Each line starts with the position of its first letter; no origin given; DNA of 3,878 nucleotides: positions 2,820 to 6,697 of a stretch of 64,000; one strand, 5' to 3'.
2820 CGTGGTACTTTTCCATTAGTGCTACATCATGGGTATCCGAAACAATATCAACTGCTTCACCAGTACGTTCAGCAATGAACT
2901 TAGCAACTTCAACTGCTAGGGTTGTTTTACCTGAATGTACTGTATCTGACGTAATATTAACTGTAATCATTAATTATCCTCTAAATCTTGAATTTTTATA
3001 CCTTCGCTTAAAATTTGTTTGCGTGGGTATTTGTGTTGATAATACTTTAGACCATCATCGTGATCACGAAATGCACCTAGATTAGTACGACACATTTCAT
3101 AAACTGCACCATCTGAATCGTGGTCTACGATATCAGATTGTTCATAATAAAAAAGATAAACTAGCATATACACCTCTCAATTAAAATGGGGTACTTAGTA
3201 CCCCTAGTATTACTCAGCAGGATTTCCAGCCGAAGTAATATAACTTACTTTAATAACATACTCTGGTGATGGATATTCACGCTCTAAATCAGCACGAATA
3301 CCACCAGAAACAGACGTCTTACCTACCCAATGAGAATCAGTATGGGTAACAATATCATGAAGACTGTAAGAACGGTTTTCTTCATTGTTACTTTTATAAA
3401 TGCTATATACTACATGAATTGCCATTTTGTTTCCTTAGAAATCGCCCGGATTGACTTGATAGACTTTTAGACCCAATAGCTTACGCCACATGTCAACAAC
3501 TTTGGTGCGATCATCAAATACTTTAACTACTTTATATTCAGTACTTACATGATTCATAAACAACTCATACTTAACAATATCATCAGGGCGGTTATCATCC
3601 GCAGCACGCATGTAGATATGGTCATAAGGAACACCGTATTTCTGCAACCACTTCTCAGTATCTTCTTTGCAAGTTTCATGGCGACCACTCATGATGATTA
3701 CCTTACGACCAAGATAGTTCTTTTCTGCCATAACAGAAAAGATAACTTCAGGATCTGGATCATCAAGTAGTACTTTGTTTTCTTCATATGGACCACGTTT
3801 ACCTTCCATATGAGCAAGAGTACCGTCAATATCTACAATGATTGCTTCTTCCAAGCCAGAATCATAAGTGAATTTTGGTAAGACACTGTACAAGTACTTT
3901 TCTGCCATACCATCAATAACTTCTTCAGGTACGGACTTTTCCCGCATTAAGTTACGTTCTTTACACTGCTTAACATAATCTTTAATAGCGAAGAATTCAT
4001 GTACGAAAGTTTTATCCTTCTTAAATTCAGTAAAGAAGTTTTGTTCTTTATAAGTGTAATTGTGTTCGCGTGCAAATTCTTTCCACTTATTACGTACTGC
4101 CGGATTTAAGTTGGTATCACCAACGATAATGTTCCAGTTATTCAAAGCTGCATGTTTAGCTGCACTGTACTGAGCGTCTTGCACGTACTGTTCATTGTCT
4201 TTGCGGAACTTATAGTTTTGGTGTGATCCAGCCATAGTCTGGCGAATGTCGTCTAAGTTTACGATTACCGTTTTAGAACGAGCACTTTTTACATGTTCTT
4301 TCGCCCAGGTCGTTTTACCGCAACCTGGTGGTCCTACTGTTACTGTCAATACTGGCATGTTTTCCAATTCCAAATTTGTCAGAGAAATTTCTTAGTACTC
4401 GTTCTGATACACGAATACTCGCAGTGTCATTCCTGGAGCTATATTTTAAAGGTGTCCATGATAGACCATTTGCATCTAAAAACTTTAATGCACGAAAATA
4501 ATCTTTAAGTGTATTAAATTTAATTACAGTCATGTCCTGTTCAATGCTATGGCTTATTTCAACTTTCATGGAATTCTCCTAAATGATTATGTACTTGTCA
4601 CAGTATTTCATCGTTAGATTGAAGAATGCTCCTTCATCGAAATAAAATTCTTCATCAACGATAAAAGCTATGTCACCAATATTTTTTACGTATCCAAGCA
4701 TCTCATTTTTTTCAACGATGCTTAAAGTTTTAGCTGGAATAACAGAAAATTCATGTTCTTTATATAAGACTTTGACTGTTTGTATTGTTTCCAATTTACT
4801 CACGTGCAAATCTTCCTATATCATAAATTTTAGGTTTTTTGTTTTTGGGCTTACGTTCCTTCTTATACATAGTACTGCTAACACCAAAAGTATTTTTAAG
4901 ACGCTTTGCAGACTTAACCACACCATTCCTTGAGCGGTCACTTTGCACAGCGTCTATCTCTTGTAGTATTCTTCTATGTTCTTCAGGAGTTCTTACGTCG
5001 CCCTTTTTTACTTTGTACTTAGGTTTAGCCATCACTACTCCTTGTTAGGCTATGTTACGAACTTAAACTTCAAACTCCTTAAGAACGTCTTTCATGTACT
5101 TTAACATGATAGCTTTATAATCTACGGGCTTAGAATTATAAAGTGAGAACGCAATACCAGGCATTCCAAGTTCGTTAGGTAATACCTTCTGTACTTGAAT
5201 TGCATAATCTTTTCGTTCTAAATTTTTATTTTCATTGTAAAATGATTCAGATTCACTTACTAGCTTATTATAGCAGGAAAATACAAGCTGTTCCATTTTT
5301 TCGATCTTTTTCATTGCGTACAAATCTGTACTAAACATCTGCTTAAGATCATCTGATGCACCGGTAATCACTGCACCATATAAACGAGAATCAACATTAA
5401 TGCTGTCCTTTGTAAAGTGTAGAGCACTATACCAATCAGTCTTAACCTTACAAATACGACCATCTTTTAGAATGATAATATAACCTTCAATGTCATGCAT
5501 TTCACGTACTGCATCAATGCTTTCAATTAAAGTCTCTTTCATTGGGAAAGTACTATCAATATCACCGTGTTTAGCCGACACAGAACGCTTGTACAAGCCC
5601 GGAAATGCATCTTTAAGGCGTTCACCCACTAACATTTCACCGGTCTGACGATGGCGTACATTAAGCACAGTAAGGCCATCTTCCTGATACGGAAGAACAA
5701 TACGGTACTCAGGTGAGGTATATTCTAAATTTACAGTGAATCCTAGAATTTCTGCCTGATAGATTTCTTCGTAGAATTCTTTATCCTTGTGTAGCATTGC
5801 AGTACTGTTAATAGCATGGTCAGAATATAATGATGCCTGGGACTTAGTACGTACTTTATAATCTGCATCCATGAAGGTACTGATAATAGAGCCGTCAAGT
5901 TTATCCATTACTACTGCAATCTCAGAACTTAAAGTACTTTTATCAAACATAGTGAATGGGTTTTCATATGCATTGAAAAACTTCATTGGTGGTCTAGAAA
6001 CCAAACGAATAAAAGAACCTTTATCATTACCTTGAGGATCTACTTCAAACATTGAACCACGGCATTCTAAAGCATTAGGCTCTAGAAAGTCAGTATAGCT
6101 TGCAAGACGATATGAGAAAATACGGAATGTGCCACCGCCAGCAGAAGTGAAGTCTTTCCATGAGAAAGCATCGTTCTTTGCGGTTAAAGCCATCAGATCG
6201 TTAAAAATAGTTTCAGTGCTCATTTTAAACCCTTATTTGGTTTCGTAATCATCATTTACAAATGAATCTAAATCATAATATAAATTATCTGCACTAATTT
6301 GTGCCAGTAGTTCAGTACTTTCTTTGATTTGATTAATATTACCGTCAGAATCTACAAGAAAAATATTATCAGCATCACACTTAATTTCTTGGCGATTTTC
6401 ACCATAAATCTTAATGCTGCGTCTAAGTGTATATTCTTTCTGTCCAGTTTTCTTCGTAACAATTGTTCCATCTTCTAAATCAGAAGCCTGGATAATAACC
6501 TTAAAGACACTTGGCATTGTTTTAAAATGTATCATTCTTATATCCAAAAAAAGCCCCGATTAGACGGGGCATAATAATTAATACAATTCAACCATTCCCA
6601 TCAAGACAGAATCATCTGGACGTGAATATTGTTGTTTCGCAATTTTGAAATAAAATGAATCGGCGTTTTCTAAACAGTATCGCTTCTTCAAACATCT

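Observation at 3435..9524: Consolidated RNA-repair cluster: Pnk + Rnl1 joined to a split NTase/HD pair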

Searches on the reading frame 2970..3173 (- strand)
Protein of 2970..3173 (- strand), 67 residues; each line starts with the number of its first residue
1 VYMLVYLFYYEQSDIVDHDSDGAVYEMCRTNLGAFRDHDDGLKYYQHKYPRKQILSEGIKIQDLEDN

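Call 86: search_protein_families(library=phrogs, proteins=[window:2970-3173:-], max_evalue=0.001)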
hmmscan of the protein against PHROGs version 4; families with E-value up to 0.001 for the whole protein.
window:2970-3173:- (67 aa): 1 family
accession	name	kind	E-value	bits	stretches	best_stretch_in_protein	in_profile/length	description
phrog_32715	-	unknown function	3.2e-24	85.9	1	3-65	5-67/69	-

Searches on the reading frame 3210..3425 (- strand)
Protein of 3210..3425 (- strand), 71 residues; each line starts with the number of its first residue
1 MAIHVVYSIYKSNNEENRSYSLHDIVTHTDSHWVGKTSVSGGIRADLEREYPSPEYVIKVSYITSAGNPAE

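Call 86: search_protein_families(library=phrogs, proteins=[window:3210-3425:-], max_evalue=0.001)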
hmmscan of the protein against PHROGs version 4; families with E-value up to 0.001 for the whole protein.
window:3210-3425:- (71 aa): 1 family
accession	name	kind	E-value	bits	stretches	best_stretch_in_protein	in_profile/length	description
phrog_27859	-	unknown function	2.6e-16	60.6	1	1-68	1-65/69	-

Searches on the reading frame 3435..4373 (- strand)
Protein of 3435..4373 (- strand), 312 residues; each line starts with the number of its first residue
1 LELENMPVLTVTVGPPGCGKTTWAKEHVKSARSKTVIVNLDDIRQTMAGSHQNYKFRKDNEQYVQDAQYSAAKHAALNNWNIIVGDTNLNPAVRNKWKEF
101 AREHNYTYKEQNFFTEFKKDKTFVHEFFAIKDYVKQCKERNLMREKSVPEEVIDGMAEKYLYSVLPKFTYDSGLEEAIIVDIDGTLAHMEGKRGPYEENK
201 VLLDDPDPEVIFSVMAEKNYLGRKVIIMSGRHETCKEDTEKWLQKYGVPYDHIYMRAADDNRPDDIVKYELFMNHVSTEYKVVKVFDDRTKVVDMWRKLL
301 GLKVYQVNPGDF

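Call 3: search_protein_families(library=pfam, proteins=[window:3435-4373:-], max_evalue=0.1)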
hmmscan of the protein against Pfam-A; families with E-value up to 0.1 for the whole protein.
window:3435-4373:- (312 aa): 22 families
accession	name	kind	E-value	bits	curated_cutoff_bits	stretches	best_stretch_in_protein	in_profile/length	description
PF25109.1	HAD_PNKP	-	1.1e-46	158.9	27.6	1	176-312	2-143/143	Polynucleotide kinase PNKP phosphatase domain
PF13671.12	AAA_33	-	2.3e-19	70.5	27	1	9-159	1-139/143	AAA domain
PF08433.16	KTI12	-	6.9e-07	29.5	22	1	6-160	1-137/271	Chromatin associated protein KTI12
PF03767.20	Acid_phosphat_B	-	2.9e-05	24.1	27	1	214-288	128-204/230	HAD superfamily, subfamily IIIB (Acid phosphatase)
PF00004.35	AAA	-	7.1e-05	23.7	21.2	1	13-51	4-42/131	ATPase family associated with various cellular activities (AAA)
PF13173.12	AAA_14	-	0.00018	21.9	27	1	11-52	6-49/129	AAA domain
PF06414.18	Zeta_toxin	-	0.00018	21.4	22.3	1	6-107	15-123/199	Zeta toxin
PF24694.1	LNS2_PITM1-3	-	0.00066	20.1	27.7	1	178-285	1-100/124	PITM 1-3, LNS2 domain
PF01637.24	ATPase_2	-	0.00094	19.5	33.2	1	9-79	22-89/225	ATPase domain predominantly from Archaea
PF13238.12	AAA_18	-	0.0026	18.7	29.4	1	13-81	4-67/128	AAA domain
PF13479.12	AAA_24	-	0.003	17.9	27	1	12-87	7-72/195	AAA domain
PF03029.23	ATP_bind_1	-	0.006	16.8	27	1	13-72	2-59/240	Conserved hypothetical ATP binding protein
PF20720.3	nSTAND3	-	0.013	15.7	27.2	1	12-46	22-57/155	Novel STAND NTPase 3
PF07728.20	AAA_5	-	0.016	15.7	22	1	13-126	5-114/139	AAA domain (dynein-related subfamily)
PF05746.21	DALR_1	-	0.027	15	22.3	0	232-297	26-91/117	DALR anticodon binding domain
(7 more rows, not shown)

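Call 4: search_protein_families(library=phrogs, proteins=[window:3435-4373:-], max_evalue=0.01)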
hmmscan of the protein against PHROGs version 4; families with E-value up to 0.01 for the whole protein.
window:3435-4373:- (312 aa): 11 families
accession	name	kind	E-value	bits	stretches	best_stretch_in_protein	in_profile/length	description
phrog_505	-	other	7.5e-101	338.5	1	6-312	1-295/295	polynucleotide kinase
phrog_415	-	other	3.6e-29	103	1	177-310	23-167/218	polynucleotide kinase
phrog_2071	-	other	7.6e-18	66.3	1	4-162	13-143/282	ATPase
phrog_6931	-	unknown function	1.5e-08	35.3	1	3-164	181-329/343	-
phrog_1238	-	moron, auxiliary metabolic gene and host takeover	8.9e-07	29.7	1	177-256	24-96/155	phosphoheptose isomerase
phrog_4581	-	head and packaging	1.1e-05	26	1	9-78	126-191/395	terminase small subunit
phrog_5387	-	unknown function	0.00015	23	1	181-257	10-88/137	-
phrog_168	-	DNA, RNA and nucleotide metabolism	0.0011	19.7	1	5-45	41-80/314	clamp loader of DNA polymerase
phrog_3970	-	other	0.0011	19.7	1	175-295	87-216/231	polynucleotide kinase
phrog_124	-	DNA, RNA and nucleotide metabolism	0.0018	18.7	1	10-87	46-116/382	Sak4-like ssDNA annealing protein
phrog_16442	-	unknown function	0.0024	18.1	1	86-257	48-179/287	-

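Call 10: search_protein_families(library=ncbifam, proteins=[window:3435-4373:-], max_evalue=0.1)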
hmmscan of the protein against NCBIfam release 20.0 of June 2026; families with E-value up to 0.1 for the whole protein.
window:3435-4373:- (312 aa): 9 families
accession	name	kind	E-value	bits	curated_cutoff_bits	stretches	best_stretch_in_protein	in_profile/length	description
TIGR03574.1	selen_PSTK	equivalog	2.2e-11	43.7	290.5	1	11-160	3-132/249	L-seryl-tRNA(Sec) kinase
TIGR02640.1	gas_vesic_GvpN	equivalog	0.00017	21.2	266.8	1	13-96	27-106/262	gas vesicle protein GvpN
TIGR04075.1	bacter_Pnkp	equivalog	0.00089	17.5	750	1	8-106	9-99/851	polynucleotide kinase-phosphatase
TIGR01662.1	HAD-SF-IIIA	subfamily_domain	0.00097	19.2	44.6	1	177-279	2-111/141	HAD-IIIA family hydrolase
NF005255.0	PRK06762.2-2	equivalog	0.0021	18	140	1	7-48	3-44/163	hypothetical protein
TIGR01618.1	phage_P_loop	hypoth_equivalog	0.0055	16.4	138.75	1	5-102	10-103/220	phage nucleotide-binding protein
TIGR01675.1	plant-AP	equivalog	0.022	14.1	264.3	1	220-270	134-184/229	plant acid phosphatase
TIGR01663.1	PNK-3'Pase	equivalog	0.061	11.7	502.8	0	6-45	363-400/520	bifunctional polynucleotide phosphatase/kinase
NF003122.0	PRK04040.1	equivalog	0.087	12.3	155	0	9-59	4-54/189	adenylate kinase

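Call 59: search_protein_families(library=padloc, proteins=[window:3435-4373:-], max_evalue=0.01)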
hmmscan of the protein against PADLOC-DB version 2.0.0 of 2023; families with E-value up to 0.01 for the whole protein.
window:3435-4373:- (312 aa): 1 family
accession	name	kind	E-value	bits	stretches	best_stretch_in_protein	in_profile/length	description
PDLC04140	mad8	-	0.0032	15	1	6-103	26-96/314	mads_8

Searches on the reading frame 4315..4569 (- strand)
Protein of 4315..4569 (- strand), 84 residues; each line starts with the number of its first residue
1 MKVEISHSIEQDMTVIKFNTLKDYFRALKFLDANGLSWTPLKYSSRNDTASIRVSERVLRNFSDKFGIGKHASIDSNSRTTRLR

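Call 59: search_protein_families(library=padloc, proteins=[window:4315-4569:-], max_evalue=0.01)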
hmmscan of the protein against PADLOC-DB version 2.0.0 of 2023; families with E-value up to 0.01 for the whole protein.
window:4315-4569:- (84 aa): 0 families

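Call 86: search_protein_families(library=phrogs, proteins=[window:4315-4569:-], max_evalue=0.001)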
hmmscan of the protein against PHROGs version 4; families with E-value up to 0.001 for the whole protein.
window:4315-4569:- (84 aa): 1 family
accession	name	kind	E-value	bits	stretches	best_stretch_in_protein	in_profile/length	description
phrog_14730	-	unknown function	4.4e-40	136.8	1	1-72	1-72/74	-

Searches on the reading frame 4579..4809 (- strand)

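Call 86: search_protein_families(library=phrogs, proteins=[window:4579-4809:-], max_evalue=0.001)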
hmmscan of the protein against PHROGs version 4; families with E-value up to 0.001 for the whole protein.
window:4579-4809:- (76 aa): 1 family
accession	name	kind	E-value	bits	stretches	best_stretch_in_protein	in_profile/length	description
phrog_26893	-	unknown function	2.2e-37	128.3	1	3-76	1-74/74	-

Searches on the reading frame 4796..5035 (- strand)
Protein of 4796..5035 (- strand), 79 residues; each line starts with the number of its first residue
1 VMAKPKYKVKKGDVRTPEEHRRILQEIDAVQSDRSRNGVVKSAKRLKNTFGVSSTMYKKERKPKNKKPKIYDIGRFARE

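Call 59: search_protein_families(library=padloc, proteins=[window:4796-5035:-], max_evalue=0.01)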
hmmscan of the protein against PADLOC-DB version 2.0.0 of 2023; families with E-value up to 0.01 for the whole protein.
window:4796-5035:- (79 aa): 0 families

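Call 86: search_protein_families(library=phrogs, proteins=[window:4796-5035:-], max_evalue=0.001)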
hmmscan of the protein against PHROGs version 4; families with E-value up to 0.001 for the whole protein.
window:4796-5035:- (79 aa): 1 family
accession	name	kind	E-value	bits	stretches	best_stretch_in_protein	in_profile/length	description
phrog_15306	-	unknown function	8.7e-43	145.7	1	2-79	1-78/79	-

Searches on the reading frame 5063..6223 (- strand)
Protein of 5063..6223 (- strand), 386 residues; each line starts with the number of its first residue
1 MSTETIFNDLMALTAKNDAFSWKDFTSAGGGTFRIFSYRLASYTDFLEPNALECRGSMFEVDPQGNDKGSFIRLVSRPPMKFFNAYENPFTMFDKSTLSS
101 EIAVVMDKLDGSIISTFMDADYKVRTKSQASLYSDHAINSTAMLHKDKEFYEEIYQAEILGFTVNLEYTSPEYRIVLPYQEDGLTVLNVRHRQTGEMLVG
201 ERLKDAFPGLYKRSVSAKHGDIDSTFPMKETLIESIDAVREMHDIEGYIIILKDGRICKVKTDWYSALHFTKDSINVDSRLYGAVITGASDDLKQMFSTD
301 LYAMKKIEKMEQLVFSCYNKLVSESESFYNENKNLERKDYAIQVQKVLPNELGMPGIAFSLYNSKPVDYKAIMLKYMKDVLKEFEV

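Call 3: search_protein_families(library=pfam, proteins=[window:5063-6223:-], max_evalue=0.1)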
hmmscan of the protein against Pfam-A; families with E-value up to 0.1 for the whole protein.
window:5063-6223:- (386 aa): 2 families
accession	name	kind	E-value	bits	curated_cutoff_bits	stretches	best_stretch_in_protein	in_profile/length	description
PF20819.2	T4_Rnl1_C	-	9.5e-22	78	27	1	272-384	1-114/122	T4 RNA ligase 1, C-terminal domain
PF09511.15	RNA_lig_T4_1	-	3.6e-16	60.1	28.3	1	53-265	1-227/227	RNA ligase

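Call 4: search_protein_families(library=phrogs, proteins=[window:5063-6223:-], max_evalue=0.01)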
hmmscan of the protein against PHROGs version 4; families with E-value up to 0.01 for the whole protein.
window:5063-6223:- (386 aa): 2 families
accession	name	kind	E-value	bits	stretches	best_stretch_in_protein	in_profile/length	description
phrog_562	-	tail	2.1e-108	363.6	1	1-383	1-367/377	RNA ligase and tail fiber protein attachment catalyst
phrog_16703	-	unknown function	0.0018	19.5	0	160-191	38-69/82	-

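Call 10: search_protein_families(library=ncbifam, proteins=[window:5063-6223:-], max_evalue=0.1)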
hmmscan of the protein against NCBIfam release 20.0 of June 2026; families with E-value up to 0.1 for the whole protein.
window:5063-6223:- (386 aa): 2 families
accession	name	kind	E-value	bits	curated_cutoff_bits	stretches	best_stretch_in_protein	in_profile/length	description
TIGR02308.1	RNA_lig_T4_1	equivalog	4.5e-90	302.5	242.25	1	6-383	3-364/373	T4 RnlA family RNA ligase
TIGR00150.1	T6A_YjeE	equivalog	0.023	14.5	60.1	0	255-320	29-94/135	tRNA (adenosine(37)-N6)-threonylcarbamoyltransferase complex ATPase subunit type 1 TsaE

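Call 59: search_protein_families(library=padloc, proteins=[window:5063-6223:-], max_evalue=0.01)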
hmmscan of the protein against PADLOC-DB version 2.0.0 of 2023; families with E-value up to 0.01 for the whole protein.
window:5063-6223:- (386 aa): 0 families

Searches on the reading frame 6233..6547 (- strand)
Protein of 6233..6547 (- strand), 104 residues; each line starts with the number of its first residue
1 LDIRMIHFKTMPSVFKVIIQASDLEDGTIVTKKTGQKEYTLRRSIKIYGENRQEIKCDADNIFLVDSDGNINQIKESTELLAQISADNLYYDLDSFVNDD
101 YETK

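Call 3: search_protein_families(library=pfam, proteins=[window:6233-6547:-], max_evalue=0.1)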
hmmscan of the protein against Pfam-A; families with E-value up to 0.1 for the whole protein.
window:6233-6547:- (104 aa): 3 families
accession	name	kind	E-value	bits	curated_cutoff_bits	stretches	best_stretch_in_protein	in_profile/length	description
PF08363.15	GbpC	-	0.02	14.9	27.2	1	33-84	166-217/307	Glucan-binding protein C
PF00977.27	His_biosynth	-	0.047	13.6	23.6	1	18-86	2-70/228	Histidine biosynthesis protein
PF00853.24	Runt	-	0.05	13.7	27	1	9-39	33-62/129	Runt domain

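Call 4: search_protein_families(library=phrogs, proteins=[window:6233-6547:-], max_evalue=0.01)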
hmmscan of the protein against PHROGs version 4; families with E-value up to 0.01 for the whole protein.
window:6233-6547:- (104 aa): 2 families
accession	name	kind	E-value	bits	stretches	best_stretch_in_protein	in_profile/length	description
phrog_30478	-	unknown function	1.9e-32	112.5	1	13-100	9-96/99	-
phrog_26362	-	unknown function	0.0061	17.7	1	14-43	9-38/98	-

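Call 10: search_protein_families(library=ncbifam, proteins=[window:6233-6547:-], max_evalue=0.1)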
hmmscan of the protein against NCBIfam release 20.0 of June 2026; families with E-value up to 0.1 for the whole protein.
window:6233-6547:- (104 aa): 3 families
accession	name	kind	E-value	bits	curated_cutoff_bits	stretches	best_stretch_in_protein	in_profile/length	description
TIGR00007.1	TIGR00007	equivalog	0.014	15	228.95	1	18-85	1-68/231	1-(5-phosphoribosyl)-5-[(5-phosphoribosylamino)methylideneamino]imidazole-4-carboxamide isomerase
NF010112.0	PRK13585.1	equivalog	0.048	13.2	243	1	18-85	5-71/241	1-(5-phosphoribosyl)-5-[(5-phosphoribosylamino)methylideneamino]imidazole-4-carboxamide isomerase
TIGR00548.1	lolB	equivalog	0.066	12.7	59.6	1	22-84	60-121/202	lipoprotein insertase outer membrane protein LolB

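Call 59: search_protein_families(library=padloc, proteins=[window:6233-6547:-], max_evalue=0.01)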
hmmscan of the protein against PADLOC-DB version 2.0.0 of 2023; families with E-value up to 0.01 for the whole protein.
window:6233-6547:- (104 aa): 0 families
